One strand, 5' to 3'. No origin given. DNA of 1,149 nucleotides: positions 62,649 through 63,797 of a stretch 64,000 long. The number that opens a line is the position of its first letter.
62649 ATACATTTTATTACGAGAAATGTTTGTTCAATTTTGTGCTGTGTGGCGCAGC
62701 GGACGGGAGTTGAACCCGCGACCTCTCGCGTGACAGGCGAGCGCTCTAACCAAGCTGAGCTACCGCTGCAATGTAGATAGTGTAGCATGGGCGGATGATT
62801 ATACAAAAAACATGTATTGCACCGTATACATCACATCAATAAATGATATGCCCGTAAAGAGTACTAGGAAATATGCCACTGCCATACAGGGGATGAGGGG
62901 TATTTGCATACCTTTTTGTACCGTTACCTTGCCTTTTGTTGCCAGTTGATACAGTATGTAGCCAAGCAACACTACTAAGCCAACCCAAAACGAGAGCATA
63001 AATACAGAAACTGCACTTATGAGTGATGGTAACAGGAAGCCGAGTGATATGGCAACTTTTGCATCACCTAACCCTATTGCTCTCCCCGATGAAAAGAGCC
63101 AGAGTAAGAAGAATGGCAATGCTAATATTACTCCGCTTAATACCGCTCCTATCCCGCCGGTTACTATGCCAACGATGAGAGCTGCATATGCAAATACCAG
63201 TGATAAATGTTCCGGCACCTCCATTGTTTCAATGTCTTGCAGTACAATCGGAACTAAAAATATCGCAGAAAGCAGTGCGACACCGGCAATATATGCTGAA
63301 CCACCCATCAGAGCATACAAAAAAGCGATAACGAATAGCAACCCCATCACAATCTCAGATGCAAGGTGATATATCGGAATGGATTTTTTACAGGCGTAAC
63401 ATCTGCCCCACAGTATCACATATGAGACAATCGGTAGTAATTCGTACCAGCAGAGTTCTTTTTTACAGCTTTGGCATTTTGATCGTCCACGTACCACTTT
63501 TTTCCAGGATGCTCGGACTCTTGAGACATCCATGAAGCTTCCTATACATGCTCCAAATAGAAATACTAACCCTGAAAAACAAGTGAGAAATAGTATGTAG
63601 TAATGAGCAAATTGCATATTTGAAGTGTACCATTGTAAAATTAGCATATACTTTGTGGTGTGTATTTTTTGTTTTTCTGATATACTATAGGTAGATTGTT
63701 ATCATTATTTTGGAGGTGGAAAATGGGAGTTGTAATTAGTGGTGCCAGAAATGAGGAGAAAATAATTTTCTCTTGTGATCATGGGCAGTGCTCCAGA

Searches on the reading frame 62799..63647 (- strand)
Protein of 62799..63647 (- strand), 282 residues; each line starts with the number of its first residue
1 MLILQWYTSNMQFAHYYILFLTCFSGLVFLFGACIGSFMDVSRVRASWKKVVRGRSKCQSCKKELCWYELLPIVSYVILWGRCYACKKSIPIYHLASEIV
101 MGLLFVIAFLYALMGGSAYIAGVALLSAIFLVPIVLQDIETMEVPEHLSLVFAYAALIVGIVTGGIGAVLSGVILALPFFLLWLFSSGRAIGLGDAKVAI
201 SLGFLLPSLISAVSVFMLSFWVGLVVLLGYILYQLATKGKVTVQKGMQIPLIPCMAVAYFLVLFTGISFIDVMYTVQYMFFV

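Call 3: search_protein_families(library=pfam, proteins=[window:62799-63647:-], max_evalue=0.01)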
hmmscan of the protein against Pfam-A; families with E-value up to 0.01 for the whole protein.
window:62799-63647:- (282 aa): 2 families
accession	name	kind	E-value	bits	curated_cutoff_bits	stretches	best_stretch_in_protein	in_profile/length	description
PF06750.18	A24_N_bact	-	2e-22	79.5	23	1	30-110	1-82/84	Bacterial Peptidase A24 N-terminal domain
PF01478.23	Peptidase_A24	-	9.6e-08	32.9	26.5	1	126-226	2-102/104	Type IV leader peptidase family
